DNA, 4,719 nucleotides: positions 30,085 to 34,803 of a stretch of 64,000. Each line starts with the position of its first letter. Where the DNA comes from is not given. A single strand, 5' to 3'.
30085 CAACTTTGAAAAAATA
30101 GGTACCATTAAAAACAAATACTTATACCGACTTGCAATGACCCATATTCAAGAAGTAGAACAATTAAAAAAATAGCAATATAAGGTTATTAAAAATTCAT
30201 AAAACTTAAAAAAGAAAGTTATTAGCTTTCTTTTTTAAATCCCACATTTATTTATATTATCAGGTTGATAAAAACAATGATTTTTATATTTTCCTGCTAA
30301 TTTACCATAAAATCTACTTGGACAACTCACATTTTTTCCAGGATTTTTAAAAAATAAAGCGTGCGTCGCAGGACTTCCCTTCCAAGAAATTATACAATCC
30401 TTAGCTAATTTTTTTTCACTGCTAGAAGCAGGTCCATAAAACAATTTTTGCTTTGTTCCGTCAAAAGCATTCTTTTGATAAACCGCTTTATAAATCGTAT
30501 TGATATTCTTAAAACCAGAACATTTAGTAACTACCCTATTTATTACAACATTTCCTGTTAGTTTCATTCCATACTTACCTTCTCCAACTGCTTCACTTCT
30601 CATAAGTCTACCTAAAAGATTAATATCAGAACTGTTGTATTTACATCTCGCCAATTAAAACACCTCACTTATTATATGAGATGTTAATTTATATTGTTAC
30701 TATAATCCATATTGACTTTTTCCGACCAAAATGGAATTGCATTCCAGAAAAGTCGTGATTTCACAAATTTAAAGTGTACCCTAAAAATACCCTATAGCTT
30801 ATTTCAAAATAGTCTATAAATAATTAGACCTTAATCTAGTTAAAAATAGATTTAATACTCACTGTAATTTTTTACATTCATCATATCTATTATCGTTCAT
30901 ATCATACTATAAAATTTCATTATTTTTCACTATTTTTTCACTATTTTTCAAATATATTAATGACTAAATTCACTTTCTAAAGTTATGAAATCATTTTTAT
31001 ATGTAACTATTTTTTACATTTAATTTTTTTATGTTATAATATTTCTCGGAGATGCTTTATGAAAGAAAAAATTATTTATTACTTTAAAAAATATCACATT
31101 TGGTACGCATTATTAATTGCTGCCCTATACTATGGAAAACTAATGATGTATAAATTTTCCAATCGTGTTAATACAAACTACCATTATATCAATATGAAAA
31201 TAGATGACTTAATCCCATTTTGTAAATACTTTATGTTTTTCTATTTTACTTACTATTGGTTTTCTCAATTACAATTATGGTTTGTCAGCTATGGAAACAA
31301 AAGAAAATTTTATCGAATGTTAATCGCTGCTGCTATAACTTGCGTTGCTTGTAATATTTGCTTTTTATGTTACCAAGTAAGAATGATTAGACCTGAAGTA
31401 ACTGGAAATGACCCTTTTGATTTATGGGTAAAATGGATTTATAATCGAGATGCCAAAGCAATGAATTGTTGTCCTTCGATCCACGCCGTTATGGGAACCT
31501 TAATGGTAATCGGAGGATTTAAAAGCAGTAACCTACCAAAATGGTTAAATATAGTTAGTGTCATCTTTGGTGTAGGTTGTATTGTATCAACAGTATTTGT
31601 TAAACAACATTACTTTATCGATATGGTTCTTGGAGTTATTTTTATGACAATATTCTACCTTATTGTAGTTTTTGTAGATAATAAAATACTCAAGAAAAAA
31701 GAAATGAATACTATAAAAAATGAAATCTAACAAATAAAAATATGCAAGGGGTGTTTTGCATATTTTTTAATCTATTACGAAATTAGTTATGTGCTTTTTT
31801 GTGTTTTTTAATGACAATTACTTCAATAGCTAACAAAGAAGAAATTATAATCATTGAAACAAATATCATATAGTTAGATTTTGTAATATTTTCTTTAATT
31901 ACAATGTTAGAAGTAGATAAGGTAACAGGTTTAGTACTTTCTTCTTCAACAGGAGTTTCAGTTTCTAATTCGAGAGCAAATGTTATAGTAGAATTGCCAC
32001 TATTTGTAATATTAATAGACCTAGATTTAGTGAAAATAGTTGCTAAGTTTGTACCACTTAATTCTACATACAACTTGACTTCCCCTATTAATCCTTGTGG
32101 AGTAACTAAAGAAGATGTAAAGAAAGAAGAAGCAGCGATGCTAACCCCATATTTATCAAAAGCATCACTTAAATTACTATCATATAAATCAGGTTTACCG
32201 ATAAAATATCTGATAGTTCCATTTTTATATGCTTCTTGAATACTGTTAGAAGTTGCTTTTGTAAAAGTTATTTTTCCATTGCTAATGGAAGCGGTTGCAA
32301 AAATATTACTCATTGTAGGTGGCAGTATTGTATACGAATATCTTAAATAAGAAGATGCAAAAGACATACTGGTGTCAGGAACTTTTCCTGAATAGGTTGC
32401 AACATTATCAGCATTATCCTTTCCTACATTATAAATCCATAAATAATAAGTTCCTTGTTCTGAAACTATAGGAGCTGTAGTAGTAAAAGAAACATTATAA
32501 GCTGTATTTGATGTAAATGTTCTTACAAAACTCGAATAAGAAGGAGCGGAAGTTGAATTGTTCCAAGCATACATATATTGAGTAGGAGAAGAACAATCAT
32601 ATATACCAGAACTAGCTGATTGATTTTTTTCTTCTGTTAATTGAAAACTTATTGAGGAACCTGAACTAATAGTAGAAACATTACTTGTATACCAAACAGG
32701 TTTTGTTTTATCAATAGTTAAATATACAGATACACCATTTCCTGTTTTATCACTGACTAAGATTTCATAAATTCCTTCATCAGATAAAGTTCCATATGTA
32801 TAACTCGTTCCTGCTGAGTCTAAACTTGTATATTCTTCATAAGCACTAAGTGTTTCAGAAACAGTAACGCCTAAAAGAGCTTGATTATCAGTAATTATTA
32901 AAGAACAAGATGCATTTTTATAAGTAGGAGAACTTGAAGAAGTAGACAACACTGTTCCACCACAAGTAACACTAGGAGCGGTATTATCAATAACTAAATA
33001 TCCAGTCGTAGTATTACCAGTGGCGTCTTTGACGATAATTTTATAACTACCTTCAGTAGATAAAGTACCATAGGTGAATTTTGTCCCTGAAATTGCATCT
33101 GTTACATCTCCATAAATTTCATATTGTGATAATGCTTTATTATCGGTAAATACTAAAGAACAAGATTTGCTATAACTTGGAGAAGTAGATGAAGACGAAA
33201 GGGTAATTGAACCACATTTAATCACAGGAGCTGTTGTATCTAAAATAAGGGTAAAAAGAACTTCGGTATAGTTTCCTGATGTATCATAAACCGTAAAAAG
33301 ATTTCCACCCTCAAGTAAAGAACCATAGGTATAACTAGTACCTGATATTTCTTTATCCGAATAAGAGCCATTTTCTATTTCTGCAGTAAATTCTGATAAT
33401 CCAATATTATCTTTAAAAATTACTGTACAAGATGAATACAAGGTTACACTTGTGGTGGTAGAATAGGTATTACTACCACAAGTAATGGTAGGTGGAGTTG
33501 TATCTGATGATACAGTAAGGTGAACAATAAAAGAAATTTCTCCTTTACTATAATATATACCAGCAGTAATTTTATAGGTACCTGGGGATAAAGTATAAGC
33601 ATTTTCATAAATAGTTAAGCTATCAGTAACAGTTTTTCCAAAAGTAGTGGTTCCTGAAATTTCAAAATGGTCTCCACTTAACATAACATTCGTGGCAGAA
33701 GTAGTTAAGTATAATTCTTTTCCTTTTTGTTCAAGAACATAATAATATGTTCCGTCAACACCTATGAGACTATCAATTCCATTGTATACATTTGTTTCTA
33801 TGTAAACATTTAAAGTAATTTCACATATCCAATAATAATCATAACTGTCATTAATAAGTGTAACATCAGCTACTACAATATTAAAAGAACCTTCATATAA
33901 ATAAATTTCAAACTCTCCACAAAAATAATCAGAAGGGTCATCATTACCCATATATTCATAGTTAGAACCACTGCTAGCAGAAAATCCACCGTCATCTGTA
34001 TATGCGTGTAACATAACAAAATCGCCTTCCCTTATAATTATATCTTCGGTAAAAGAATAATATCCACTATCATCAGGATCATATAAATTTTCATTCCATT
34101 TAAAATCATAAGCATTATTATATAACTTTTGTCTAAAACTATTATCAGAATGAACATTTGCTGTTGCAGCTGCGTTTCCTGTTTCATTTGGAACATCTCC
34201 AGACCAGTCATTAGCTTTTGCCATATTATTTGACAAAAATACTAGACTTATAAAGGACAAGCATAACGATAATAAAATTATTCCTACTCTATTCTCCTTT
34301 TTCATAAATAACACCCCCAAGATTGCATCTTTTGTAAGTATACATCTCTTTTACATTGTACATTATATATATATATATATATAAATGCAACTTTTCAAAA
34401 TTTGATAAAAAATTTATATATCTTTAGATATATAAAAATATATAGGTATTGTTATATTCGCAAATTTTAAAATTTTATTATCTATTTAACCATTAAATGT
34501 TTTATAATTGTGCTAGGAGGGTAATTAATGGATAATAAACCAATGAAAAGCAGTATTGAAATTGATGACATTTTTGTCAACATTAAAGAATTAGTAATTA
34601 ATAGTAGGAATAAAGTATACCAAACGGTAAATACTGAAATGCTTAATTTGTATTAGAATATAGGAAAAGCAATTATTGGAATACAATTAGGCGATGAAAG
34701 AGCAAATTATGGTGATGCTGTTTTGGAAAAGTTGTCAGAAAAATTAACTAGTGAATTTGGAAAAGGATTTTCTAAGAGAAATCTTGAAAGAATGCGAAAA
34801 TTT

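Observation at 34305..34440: (TA)10 tract forms the exact 17-nt spacer of the paralog A promoter, a candidate slipped-strand phase-variation switch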

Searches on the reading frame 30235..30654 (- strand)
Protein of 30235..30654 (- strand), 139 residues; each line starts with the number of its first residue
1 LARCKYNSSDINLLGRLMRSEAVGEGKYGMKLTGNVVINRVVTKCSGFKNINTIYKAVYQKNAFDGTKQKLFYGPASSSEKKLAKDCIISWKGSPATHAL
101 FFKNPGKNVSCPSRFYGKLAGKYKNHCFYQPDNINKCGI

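Call 7: search_protein_families(library=pfam, proteins=[window:30235-30654:-], max_evalue=0.01)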
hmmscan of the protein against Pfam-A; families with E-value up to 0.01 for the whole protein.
window:30235-30654:- (139 aa): 1 family
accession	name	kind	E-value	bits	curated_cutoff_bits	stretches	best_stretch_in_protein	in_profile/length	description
PF07486.17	Hydrolase_2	-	3.3e-13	50.5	27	1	24-129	1-100/100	Cell Wall Hydrolase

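Call 59: search_protein_families(library=ncbifam, proteins=[window:30235-30654:-], max_evalue=0.00001)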
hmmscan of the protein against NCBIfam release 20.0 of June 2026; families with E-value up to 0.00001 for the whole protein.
window:30235-30654:- (139 aa): 1 family
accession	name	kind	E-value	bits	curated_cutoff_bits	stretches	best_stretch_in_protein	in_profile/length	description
TIGR02869.1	spore_SleB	equivalog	8.4e-12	45.4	236.5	1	5-110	83-182/201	spore cortex-lytic enzyme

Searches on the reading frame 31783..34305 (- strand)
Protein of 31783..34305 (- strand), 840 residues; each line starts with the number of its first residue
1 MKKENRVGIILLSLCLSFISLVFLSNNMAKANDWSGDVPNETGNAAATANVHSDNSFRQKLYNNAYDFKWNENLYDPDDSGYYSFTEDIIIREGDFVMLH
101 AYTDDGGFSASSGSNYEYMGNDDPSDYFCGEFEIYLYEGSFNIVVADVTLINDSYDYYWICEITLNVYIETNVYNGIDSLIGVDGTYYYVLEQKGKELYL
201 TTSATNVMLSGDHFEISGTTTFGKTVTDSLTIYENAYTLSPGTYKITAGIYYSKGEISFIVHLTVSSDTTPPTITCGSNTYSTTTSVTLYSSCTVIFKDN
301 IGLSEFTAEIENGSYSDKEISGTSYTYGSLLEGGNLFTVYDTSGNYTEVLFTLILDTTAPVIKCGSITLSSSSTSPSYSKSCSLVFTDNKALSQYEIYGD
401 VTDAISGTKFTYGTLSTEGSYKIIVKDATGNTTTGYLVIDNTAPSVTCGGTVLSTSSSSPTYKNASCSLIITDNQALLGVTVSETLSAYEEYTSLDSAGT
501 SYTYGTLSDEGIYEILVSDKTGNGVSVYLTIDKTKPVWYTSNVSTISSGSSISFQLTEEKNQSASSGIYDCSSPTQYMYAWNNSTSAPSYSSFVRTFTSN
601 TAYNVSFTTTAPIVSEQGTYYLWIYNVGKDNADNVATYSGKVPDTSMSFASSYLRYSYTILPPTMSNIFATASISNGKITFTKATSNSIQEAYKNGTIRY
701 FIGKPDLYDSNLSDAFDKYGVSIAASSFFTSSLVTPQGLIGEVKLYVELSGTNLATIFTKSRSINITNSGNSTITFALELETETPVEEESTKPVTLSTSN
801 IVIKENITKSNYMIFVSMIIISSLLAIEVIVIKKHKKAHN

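Call 7: search_protein_families(library=pfam, proteins=[window:31783-34305:-], max_evalue=0.01)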
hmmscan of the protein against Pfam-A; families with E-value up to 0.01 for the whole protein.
window:31783-34305:- (840 aa): 0 families

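Call 13: find_homologous_proteins(query=window:31783-34305:-)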
Query window:31783-34305:- (840 aa): 1 proteins with E <= 0.001 among 8000 candidates.
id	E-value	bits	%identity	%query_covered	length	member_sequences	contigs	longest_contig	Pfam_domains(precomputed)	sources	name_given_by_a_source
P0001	0.0e+0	1820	100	100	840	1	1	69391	-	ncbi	-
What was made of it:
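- Tried and rejected: find_homologous_proteins with the full protein returned only the query itself (call 13).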

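Call 14: find_encoding_contigs(protein=P0001, flank=10000, max_places=10)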
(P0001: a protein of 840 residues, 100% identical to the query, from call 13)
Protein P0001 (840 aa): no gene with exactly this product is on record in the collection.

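Call 47: search_protein_representatives(protein=window:31786-34305:-)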
Query: 840 residues. Proteins with E-value up to 0.001 (for the whole library): 175; up to 1e-10: 73; up to 1e-30: 19. The best 150 are listed.
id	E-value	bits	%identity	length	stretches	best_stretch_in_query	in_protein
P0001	0.0e+00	1820.1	100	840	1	1-840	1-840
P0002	1.2e-243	827.4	45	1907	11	666-839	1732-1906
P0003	3.9e-108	379.4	43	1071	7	668-838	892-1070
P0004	2.1e-80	287.7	34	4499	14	265-458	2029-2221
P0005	6.0e-76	272.9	39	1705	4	321-662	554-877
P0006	1.1e-69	252.2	40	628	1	354-840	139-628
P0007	3.0e-69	250.8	39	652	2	363-836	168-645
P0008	9.3e-66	239.2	46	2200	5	355-526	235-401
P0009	1.2e-63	232.3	30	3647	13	318-545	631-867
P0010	1.1e-59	219.2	43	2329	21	389-466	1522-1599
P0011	6.9e-46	173.5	32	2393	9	402-533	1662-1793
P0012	3.1e-43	164.8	45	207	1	632-840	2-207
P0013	2.4e-40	155.2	44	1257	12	398-447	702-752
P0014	5.2e-40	154.1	30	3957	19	323-565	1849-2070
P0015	1.5e-39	152.6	37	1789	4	382-665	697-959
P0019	1.0e-31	126.7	37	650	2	674-840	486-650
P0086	1.3e-09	53.5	33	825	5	696-837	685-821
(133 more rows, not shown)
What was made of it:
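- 31783..34305 (-): Paralog A gene, 840 aa. It has a signal peptide, Ig-like beta-sandwich repeat modules, a conserved C-terminal domain and a C-terminal membrane anchor. 175 relatives in call 47.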

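Call 53: find_encoding_contigs(protein=P0002, flank=6000, max_places=6)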
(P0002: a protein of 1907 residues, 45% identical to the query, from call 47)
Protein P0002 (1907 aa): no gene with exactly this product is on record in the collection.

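Call 54: find_encoding_contigs(protein=P0006, flank=6000, max_places=6)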
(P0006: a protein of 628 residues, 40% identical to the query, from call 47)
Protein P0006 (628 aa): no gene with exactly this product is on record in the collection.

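Call 55: find_encoding_contigs(protein=P0007, flank=6000, max_places=6)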
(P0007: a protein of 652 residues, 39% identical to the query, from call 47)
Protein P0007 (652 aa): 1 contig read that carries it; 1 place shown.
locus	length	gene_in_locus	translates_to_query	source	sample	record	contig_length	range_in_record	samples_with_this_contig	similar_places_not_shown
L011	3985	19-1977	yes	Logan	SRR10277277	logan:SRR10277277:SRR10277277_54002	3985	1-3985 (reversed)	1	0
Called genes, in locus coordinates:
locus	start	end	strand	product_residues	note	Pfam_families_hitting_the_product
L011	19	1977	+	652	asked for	-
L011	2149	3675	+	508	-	PF03457:HA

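Call 58: find_encoding_contigs(protein=P0019, flank=6000, max_places=6)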
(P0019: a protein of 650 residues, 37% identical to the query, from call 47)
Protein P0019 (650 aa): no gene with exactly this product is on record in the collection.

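Call 70: find_encoding_contigs(protein=P0086, flank=6000, max_places=6)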
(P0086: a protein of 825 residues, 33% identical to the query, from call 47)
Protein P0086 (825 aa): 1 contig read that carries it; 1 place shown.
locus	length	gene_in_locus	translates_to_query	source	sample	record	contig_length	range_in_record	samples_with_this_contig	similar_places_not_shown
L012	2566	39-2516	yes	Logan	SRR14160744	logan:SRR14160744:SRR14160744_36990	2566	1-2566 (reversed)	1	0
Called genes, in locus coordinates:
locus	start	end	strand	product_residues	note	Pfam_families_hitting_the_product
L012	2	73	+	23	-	?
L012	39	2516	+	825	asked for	-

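Call 73: search_protein_families(library=pfam, proteins=[window:31786-34305:-, P0002, P0004], max_evalue=5)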
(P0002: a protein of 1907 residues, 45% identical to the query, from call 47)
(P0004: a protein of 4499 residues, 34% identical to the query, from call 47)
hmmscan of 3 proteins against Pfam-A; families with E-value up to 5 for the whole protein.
window:31786-34305:- (840 aa): 1 family
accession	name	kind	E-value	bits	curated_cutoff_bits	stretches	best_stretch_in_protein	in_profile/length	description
PF02494.22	HYR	-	1.3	9.9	21.7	1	268-299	2-36/81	HYR domain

P0002 (1907 aa): 7 families
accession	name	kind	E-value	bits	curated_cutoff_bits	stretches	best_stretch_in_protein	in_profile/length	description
PF06832.18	BiPBP_C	-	1.8e-07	31.4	26.8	0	1099-1119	67-87/90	Penicillin-Binding Protein C-terminus Family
PF24893.1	DUF7743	-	3.8e-05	23.8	27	5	532-574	53-98/120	Domain of unknown function (DUF7743)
PF19077.6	Big_13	-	0.0014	19.5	27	1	536-570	60-94/102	Bacterial Ig-like domain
PF07198.17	DUF1410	-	0.022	15.5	25.5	1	1402-1430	4-32/61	Protein of unknown function (DUF1410)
PF20164.4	GspA_SrpA_N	-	0.072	13.9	27.4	1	1361-1458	8-107/117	GspA/SrpA SigLec-like domain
PF10106.14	DUF2345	-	0.43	10.8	30.7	0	1294-1326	9-41/151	Uncharacterized protein conserved in bacteria (DUF2345)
PF20111.4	DUF6501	-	2.1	8.7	23.8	0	727-746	35-54/67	Family of unknown function (DUF6501)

P0004 (4499 aa): 16 families
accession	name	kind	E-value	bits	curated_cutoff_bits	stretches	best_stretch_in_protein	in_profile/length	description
PF19077.6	Big_13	-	1.6e-220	716.1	27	45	4014-4095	19-102/102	Bacterial Ig-like domain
PF13750.12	Big_3_3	-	7e-125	412.9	27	34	1486-1554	6-71/157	Bacterial Ig-like domain (group 3)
PF09136.16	Glucodextran_B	-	4.5e-86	283.3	27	35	1701-1776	5-82/83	Glucodextranase, domain B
PF20164.4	GspA_SrpA_N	-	1.6e-47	161.2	27.4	16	2331-2376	70-115/117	GspA/SrpA SigLec-like domain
PF24421.1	Ig_J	-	2.3e-37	127.7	29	6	2334-2369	62-97/104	Tip attachment protein J, Ig-like domain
PF17936.7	Big_6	-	5.9e-21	74.9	27.6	5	4371-4443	8-77/83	Bacterial Ig domain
PF13754.12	Big_3_4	-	2.8e-17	63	27.3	1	3804-3845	31-72/106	Domain of unknown function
PF02494.22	HYR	-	1.9e-16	60.6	21.7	16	1464-1518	26-80/81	HYR domain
PF00801.26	PKD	-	2.9e-13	50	23.5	14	1920-1945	55-80/80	PKD domain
PF07495.19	Y_Y_Y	-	1e-12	48.2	26.6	1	3718-3748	33-62/65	Y_Y_Y domain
PF17957.7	Big_7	-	3.5e-08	34.4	24.1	14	1780-1842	1-70/70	Bacterial Ig domain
PF16370.11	MetallophosC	-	4.2e-08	33.9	29.7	0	1659-1680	146-167/168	C terminal of Calcineurin-like phosphoesterase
PF16389.11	DUF4998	-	1.3e-07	31.8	29.1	0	4321-4350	76-105/199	Domain of unknown function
PF16640.11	Big_3_5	-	0.00042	21.3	35.5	2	3250-3323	17-87/88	Bacterial Ig-like domain (group 3)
PF01721.23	Bacteriocin_II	-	0.0025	18.3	24.5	6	2069-2088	12-31/34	Class II bacteriocin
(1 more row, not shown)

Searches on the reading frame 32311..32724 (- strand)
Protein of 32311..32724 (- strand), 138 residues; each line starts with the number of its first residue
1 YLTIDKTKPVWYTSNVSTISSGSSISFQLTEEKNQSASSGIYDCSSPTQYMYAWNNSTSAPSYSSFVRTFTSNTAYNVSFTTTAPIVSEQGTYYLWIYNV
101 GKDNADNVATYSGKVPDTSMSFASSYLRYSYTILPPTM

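Call 89: predict_structure(alignment_id=A4)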
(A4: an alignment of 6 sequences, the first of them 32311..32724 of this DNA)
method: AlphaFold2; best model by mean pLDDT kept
length: 138 residues; sequences in the alignment: 6
mean_pLDDT: 77.7   pTM: 0.75
mean pLDDT of the five models: 77.7, 72.0, 71.8, 70.8, 66.1
residues with pLDDT >= 90: 43; 70-90: 57; 50-70: 21; < 50: 17
segments of 3 or more residues with pLDDT < 50: 1-3, 32-45
pLDDT, mean of each block of 10 residues (from residue 1): 59 91 89 44 55 92 83 66 94 90 72 84 81 91
secondary structure, 60 per line:
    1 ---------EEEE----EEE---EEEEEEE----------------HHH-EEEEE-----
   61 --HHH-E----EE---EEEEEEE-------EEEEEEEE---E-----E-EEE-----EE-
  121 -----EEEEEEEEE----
elements in order: E10-13 E18-20 E24-30 E51-55 E77-83 E91-98 E110-112 E126-134

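Call 91: fold_search(model_id=the predicted structure, library=pdb)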
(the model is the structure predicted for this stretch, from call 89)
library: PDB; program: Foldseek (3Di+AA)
matches with E <= 10: 1949; with E <= 0.001: 0
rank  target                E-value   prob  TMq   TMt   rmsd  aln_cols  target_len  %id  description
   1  7s83_A                2.4e-03  0.98  0.36  0.40   6.7       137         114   14  Crystal structure of SARS CoV-2 Spike Receptor Binding Domain in complex with shark neutralizing VNARs ShAb01 and ShAb (released 2022-11-23)
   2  8og0_H                2.5e-03  0.85  0.28  0.22  10.3       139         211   14  Crystal structure of MJF14-6-4-2 Fab fragment in complex with epitope peptide (released 2024-03-27)
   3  7tpr_D                2.7e-03  0.90  0.32  0.34  11.0       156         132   13  Camel nanobodies 7A3 and 8A2 broadly neutralize SARS-CoV-2 variants (released 2022-04-20)
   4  8ci1_F                2.9e-03  0.93  0.31  0.33   9.2       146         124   12  Human alpha7 nicotinic receptor in complex with the E3 nanobody and nicotine (released 2023-10-11)
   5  5dsc_C                2.9e-03  0.69  0.23  0.17  11.6       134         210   16  Context-independent anti-hypusine antibody FabHpu24.B in complex with hypusine (released 2016-01-20)
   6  7daa_H                3.2e-03  0.69  0.23  0.18  10.1       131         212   20  Crystal structure of basigin complexed with anti-basigin Fab fragment (released 2021-10-20)
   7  7a50_C                3.6e-03  0.96  0.34  0.37   9.3       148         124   14  Crystal structure of the APH coiled-coil in complex with nanobody Nb26 (released 2021-05-05)
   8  6jri_E                3.6e-03  0.91  0.31  0.34   8.9       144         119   13  Crystal structure of Nanobody (released 2020-05-06)
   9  7sp6_B                3.6e-03  0.90  0.32  0.35   9.6       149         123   12  Chlorella virus hyaluronan synthase (released 2022-04-06)
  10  6ey6_O                3.6e-03  0.85  0.30  0.32   9.2       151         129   12  C-terminal part (residues 315-516) of PorM with the llama nanobody nb130 (released 2018-02-07)
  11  6v7y_F                3.8e-03  0.90  0.32  0.34   9.5       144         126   14  Human CD1d presenting alpha-Galactosylceramide in complex with VHH nanobody 1D5 (released 2020-09-16)
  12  9h01_B                4.0e-03  0.92  0.33  0.36   9.2       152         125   12  nsp14 of SARS-CoV-2 in complex with a camelid nanobody (released 2025-10-29)
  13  5wob_O                4.0e-03  0.90  0.34  0.25  10.8       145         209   12  Crystal Structure Analysis of Fab1-Bound Human Insulin Degrading Enzyme (IDE) in Complex with Insulin (released 2018-04-18)
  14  8tlm_A                4.3e-03  0.90  0.33  0.24   9.1       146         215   14  Structure of a class A GPCR/Fab complex (released 2023-12-20)
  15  8df1_H                4.3e-03  0.69  0.26  0.18  10.9       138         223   16  Chi3l1 bound by antibody C59 (released 2023-03-01)
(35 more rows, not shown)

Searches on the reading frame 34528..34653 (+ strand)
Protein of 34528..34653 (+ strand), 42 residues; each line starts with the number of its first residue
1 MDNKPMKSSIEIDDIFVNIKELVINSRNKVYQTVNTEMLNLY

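Call 38: find_encoding_contigs(protein=window:34528-34653:+, flank=10000, max_places=10)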
Protein seq(42 aa) (42 aa): no gene with exactly this product is on record in the collection.
